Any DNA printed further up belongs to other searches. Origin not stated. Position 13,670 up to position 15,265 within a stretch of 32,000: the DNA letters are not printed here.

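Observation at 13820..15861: Two-gene cassette of unknown function (PD-(D/E)XK-like 431-aa protein + 237-aa protein) in an integrase-flanked hotspot: candidate defence module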

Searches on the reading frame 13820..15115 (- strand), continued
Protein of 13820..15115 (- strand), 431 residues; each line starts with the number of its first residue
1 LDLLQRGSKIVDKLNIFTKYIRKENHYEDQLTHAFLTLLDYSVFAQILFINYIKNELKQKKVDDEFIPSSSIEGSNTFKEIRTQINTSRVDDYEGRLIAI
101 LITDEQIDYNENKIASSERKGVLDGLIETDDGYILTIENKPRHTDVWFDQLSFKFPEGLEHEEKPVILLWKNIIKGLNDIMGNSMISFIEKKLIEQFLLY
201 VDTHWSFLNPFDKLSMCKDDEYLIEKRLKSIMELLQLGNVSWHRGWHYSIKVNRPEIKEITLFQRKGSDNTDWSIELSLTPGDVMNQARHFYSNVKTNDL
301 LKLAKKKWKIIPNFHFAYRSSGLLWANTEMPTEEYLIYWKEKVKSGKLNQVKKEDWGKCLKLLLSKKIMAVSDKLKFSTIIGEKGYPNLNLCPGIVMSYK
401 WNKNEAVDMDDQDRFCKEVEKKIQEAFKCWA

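Call 49: fold_search(model_id=the predicted structure, library=pdb)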
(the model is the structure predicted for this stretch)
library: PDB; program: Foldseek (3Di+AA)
matches with E <= 10: 181; with E <= 0.001: 0
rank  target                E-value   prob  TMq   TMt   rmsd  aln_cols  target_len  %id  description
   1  2o19_A                1.2e-01  0.02  0.08  0.06  22.1       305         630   11  Structure of E. coli topoisomersae III in complex with an 8-base single stranded oligonucleotide. Frozen in glycerol a (released 2007-04-03)
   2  2o59_B                1.9e-01  0.01  0.07  0.06  21.1       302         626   10  Structure of E. coli topoisomerase III in complex with an 8-base single stranded oligonucleotide. Frozen in glycerol p (released 2007-04-03)
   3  1d6m                  3.2e-01  0.01  0.08  0.06  21.6       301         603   10  CRYSTAL STRUCTURE OF E. COLI DNA TOPOISOMERASE III (released 2000-10-14)
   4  2a8e                  3.4e-01  0.12  0.15  0.25  13.7       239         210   11  Three-dimensional structure of Bacillus subtilis Q45498 putative protein at resolution 2.5A. Northeast Structural Genomi (released 2005-07-26)
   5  2o59_A                3.8e-01  0.01  0.08  0.06  22.0       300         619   11  Structure of E. coli topoisomerase III in complex with an 8-base single stranded oligonucleotide. Frozen in glycerol p (released 2007-04-03)
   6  2o19_B                4.7e-01  0.01  0.07  0.06  20.8       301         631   11  Structure of E. coli topoisomersae III in complex with an 8-base single stranded oligonucleotide. Frozen in glycerol a (released 2007-04-03)
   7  2o5c_B                5.0e-01  0.01  0.08  0.06  21.8       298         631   10  Structure of E. coli topoisomerase III in complex with an 8-base single stranded oligonucleotide. Frozen in glucose pH (released 2007-04-03)
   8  2qux_H                6.7e-01  0.12  0.07  0.20  11.4        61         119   15  PP7 coat protein dimer in complex with RNA hairpin (released 2007-12-18)
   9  2qux_M                7.9e-01  0.23  0.09  0.26   4.5        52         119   17  PP7 coat protein dimer in complex with RNA hairpin (released 2007-12-18)
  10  1sul_B                8.8e-01  0.06  0.08  0.16  15.3       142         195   10  Crystal Structure of the apo-YsxC (released 2004-05-25)
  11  2o5c_A                8.8e-01  0.01  0.07  0.06  22.4       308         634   11  Structure of E. coli topoisomerase III in complex with an 8-base single stranded oligonucleotide. Frozen in glucose pH (released 2007-04-03)
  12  8v8j_C                9.3e-01  0.04  0.08  0.04  20.8       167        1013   14  PI3Ka H1047R co-crystal structure with inhibitors in two cryptic pockets (compounds 4 and 5). (released 2024-03-20)
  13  1i7d_A                9.3e-01  0.01  0.07  0.05  20.9       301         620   13  NONCOVALENT COMPLEX OF E.COLI DNA TOPOISOMERASE III WITH AN 8-BASE SINGLE-STRANDED DNA OLIGONUCLEOTIDE (released 2001-06-29)
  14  2qux_A                1.2e+00  0.13  0.07  0.21   4.2        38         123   24  PP7 coat protein dimer in complex with RNA hairpin (released 2007-12-18)
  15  5kt5_A                1.2e+00  0.03  0.13  0.14  17.2       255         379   11  Teranry complex of human DNA polymerase iota R96G inserting dCMPNPP opposite template G in the presence of Mn2+ (released 2016-08-31)
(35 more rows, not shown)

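Call 52: search_solved_structures(query=A3, max_evalue=10, show_alignments=3)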
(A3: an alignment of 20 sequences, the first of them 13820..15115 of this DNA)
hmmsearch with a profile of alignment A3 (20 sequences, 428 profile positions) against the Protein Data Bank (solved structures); distinct sequences matched with E-value up to 10: 3.
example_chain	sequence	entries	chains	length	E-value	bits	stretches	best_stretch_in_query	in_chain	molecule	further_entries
6j9k_A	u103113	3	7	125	1.2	10.8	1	116-156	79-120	AcrIIC2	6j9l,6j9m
6jd7_A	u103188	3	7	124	1.3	10.7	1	116-156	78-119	AcrIIC2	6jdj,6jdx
6n05_A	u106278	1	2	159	2.3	9.9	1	116-156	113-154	AcrIIC2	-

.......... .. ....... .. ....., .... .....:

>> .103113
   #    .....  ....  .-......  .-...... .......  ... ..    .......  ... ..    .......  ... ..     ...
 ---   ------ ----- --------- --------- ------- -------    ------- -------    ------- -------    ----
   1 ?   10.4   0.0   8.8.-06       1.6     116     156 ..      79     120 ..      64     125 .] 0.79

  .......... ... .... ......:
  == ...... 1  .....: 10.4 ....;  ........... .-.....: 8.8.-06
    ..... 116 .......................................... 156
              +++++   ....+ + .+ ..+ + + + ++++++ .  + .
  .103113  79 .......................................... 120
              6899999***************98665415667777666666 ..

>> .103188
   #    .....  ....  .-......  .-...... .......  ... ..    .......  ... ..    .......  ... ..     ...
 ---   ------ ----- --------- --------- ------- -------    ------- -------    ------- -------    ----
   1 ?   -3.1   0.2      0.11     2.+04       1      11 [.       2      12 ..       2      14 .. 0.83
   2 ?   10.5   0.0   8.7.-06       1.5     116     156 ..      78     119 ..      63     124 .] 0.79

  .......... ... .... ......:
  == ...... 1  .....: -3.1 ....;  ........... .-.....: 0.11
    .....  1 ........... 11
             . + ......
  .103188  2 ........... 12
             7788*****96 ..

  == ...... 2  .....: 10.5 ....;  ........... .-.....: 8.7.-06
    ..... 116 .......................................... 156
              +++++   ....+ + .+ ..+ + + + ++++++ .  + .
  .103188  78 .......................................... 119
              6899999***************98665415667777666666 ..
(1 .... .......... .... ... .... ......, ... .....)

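Call 53: search_protein_families(library=padloc, alignment_id=A3, max_evalue=0.5)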
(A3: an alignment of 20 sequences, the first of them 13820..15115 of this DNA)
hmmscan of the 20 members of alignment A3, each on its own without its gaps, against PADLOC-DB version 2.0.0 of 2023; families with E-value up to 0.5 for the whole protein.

A. member 1, window:13820-15115:- (431 aa): 0 families

B. families by the number of members that match (of 20 scanned): 0 families

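Call 55: list_cluster_members(proteins=[P0001, P0007, P0004, P0017, P0018, P0011, P0012, P0014, P0021])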
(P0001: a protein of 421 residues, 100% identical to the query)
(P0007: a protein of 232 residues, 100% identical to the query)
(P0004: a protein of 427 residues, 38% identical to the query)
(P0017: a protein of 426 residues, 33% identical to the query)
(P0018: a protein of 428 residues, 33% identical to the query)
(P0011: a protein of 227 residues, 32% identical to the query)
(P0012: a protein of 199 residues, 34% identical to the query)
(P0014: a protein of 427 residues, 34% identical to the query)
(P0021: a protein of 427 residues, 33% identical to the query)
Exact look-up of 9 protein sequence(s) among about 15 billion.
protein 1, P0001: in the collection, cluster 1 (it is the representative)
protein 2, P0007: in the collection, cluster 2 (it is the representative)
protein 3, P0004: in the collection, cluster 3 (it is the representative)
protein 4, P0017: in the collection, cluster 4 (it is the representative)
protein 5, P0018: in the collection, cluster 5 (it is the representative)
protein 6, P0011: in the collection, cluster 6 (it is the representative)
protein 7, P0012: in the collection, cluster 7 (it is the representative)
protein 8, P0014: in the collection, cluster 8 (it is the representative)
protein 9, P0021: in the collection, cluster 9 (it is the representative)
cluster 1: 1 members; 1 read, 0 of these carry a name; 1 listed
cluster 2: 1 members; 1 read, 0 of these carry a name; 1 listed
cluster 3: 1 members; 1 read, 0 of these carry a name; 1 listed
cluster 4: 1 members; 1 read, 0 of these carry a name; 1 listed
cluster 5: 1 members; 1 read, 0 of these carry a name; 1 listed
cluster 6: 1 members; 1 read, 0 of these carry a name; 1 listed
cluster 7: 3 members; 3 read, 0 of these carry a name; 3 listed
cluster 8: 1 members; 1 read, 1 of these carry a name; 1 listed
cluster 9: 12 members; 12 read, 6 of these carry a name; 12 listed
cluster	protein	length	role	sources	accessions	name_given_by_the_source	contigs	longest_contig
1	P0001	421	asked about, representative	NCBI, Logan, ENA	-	-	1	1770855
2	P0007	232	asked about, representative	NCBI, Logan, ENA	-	-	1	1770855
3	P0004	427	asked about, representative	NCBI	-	-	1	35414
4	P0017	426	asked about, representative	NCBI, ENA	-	-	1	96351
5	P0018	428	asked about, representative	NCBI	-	-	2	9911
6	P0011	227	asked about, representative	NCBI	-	-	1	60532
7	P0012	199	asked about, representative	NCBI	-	-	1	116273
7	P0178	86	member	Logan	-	-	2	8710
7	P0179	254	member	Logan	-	-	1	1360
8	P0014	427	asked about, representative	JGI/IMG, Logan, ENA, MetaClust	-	\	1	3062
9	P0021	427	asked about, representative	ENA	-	-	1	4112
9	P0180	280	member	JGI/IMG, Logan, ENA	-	hypothetical protein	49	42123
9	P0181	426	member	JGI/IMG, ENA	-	hypothetical protein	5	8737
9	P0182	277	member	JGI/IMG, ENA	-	hypothetical protein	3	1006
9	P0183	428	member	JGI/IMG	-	hypothetical protein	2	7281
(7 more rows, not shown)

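Call 60: search_protein_families(library=pfam, alignment_id=A5, max_evalue=0.00001)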
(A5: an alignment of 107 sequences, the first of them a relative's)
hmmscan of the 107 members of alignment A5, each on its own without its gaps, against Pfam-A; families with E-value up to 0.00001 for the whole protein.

A. member 1, L009:172-597:+ (142 aa): 0 families

B. families by the number of members that match (of 107 scanned): 83 families (the first 25 are shown)
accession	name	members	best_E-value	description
PF01420.25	Methylase_S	6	2.3e-39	Type I restriction modification DNA specificity domain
PF18766.7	SWI2_SNF2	5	1.6e-70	SWI2/SNF2 ATPase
PF04313.20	HSDR_N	5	6.3e-43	Type I restriction enzyme R protein N terminus (HSDR_N)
PF11867.13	T1RH-like_C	5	3.4e-25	Type I restriction enzyme HindI endonuclease subunit-like, C-terminal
PF04851.21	ResIII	5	2.1e-22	Type III restriction enzyme, res subunit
PF22679.2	T1R_D3-like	5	5.3e-20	Type I restriction enzyme subunit R domain 3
PF02384.22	N6_Mtase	2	8.4e-82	N-6 DNA Methylase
PF14281.12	PDDEXK_4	2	1.8e-27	PD-(D/E)XK nuclease superfamily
PF12161.14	HsdM_N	2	2.3e-18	HsdM N-terminal domain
PF13304.12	AAA_21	2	4.5e-11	AAA domain, putative AbiEii toxin, Type IV TA system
PF02463.25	SMC_N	2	1.2e-08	RecF/RecN/SMC N terminal domain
PF11487.14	RestrictionSfiI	1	6.3e-93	Type II restriction enzyme SfiI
PF00515.34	TPR_1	1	8.7e-69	Tetratricopeptide repeat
PF00330.25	Aconitase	1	2.9e-63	Aconitase family (aconitate hydratase)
PF07719.23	TPR_2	1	1.2e-58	Tetratricopeptide repeat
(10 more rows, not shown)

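Call 65: search_protein_families(library=pfam, alignment_id=A3, max_evalue=1)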
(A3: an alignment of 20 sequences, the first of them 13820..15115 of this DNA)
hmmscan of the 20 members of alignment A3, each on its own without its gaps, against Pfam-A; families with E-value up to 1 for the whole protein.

A. member 1, window:13820-15115:- (431 aa): 0 families

B. families by the number of members that match (of 20 scanned): 20 families
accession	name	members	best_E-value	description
PF12943.12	DUF3839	8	0.0019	Protein of unknown function (DUF3839)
PF10357.16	WH_KIN17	1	0.0069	KIN17 WH-like domain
PF19272.4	ASMase_C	1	0.012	Acid sphingomyelin phosphodiesterase C-terminal region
PF14837.11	INTS5_N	1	0.02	Integrator complex subunit 5 N-terminus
PF21400.3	Ndc10_N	1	0.021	Ndc10 N-terminal domain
PF06115.17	DUF956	1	0.031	Domain of unknown function (DUF956)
PF04852.17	ALOG_dom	1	0.038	ALOG domain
PF19004.6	DUF5733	1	0.055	Family of unknown function (DUF5733)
PF10047.15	DUF2281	1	0.059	Protein of unknown function (DUF2281)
PF05190.23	MutS_IV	1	0.065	MutS family domain IV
PF14947.12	HTH_45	1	0.07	Winged helix-turn-helix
PF04618.17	HD-ZIP_N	1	0.08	HD-ZIP protein N terminus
PF05388.16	Carbpep_Y_N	1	0.08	Carboxypeptidase Y pro-peptide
PF20614.3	Mycovirus_RNAse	1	0.1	Homologues of viral RNAse III, found in viruses infecting fungi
PF01558.24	POR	1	0.11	Pyruvate ferredoxin/flavodoxin oxidoreductase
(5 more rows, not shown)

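Call 67: search_protein_families(library=pfam, proteins=[P0014, P0015, P0016, P0017, P0018, P0019, P0020, P0021, P0022, P0023], max_evalue=0.5)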
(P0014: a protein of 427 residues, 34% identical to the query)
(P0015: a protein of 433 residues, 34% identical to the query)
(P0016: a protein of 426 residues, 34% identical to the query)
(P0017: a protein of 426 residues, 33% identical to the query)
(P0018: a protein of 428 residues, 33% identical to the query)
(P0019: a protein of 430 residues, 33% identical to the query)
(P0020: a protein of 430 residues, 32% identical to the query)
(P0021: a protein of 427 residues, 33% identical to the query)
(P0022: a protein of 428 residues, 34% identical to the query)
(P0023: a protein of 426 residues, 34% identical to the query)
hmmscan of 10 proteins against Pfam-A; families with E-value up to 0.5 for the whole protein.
P0014 (427 aa): 1 family
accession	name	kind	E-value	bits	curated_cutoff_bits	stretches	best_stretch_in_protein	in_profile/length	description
PF04618.17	HD-ZIP_N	-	0.08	13.9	22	1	256-307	3-53/109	HD-ZIP protein N terminus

P0015 (433 aa): 1 family
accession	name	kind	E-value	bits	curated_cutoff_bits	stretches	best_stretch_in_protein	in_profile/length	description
PF12943.12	DUF3839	-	0.0052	16.7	22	1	92-144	125-177/242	Protein of unknown function (DUF3839)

P0016 (426 aa): 5 families
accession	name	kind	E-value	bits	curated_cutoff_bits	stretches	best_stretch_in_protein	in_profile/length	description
PF12943.12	DUF3839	-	0.0019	18.2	22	1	92-147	125-180/242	Protein of unknown function (DUF3839)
PF04852.17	ALOG_dom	-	0.038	14.6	26.6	1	144-190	9-55/126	ALOG domain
PF10047.15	DUF2281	-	0.059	14.4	26.5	1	336-366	12-38/64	Protein of unknown function (DUF2281)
PF14947.12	HTH_45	-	0.07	13.6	25.5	0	129-174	6-50/77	Winged helix-turn-helix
PF01558.24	POR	-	0.11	13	27.4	1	302-367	29-97/173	Pyruvate ferredoxin/flavodoxin oxidoreductase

P0017 (426 aa): 1 family
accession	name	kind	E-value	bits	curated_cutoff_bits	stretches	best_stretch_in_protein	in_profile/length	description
PF12943.12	DUF3839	-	0.02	14.8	22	1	97-145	129-177/242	Protein of unknown function (DUF3839)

P0018 (428 aa): 2 families
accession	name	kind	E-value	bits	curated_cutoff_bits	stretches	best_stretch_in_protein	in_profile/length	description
PF05388.16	Carbpep_Y_N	-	0.08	13.7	25.8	0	341-374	23-56/127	Carboxypeptidase Y pro-peptide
PF08840.17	BAAT_C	-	0.19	12.2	20.9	1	213-254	132-172/210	BAAT / Acyl-CoA thioester hydrolase C terminal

P0019 (430 aa): 1 family
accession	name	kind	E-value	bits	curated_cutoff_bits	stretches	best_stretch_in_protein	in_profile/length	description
PF20614.3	Mycovirus_RNAse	-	0.1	13.8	33.9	0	347-381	16-51/77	Homologues of viral RNAse III, found in viruses infecting fungi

P0020 (430 aa): 0 families

P0021 (427 aa): 2 families
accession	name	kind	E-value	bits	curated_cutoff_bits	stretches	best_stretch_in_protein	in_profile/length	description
PF10357.16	WH_KIN17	-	0.0069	16.8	25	1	269-338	25-97/119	KIN17 WH-like domain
PF19004.6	DUF5733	-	0.055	14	27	1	323-377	15-72/115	Family of unknown function (DUF5733)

P0022 (428 aa): 1 family
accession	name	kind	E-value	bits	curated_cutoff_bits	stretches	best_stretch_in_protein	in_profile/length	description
PF12943.12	DUF3839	-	0.0065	16.4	22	1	99-148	131-180/242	Protein of unknown function (DUF3839)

P0023 (426 aa): 1 family
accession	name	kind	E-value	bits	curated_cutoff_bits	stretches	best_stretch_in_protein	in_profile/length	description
PF21400.3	Ndc10_N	-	0.021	15.5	23.8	0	146-188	71-111/119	Ndc10 N-terminal domain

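Call 81: search_dna_similar(query=window:13820-15115:-, collection=plasmids, mode=protein, max_evalue=0.01, max_rows=15)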
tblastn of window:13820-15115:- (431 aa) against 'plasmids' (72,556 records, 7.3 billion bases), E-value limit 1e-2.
No match.

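Call 82: search_dna_similar(query=window:13820-15115:-, collection=phages, mode=protein, max_evalue=0.01, max_rows=15)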
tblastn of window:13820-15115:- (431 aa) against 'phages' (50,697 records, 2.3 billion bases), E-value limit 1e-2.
No match.

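Call 90: find_encoding_contigs(protein=P0001, flank=10000, max_places=2)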
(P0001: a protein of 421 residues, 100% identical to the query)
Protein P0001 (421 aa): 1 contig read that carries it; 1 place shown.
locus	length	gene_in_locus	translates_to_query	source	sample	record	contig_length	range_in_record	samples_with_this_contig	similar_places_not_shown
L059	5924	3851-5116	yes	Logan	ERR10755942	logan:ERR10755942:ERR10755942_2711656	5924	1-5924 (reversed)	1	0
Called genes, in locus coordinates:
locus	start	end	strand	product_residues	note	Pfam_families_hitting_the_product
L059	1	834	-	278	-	?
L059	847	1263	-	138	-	PF13279:4HBT_2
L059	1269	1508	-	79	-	PF23297:ACP_SdgA_C (weak), PF00550:PP-binding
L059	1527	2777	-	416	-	PF00109:ketoacyl-synt, PF00108:Thiolase_N (faint), PF02801:Ketoacyl-synt_C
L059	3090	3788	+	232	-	-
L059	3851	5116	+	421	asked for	-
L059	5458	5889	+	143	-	-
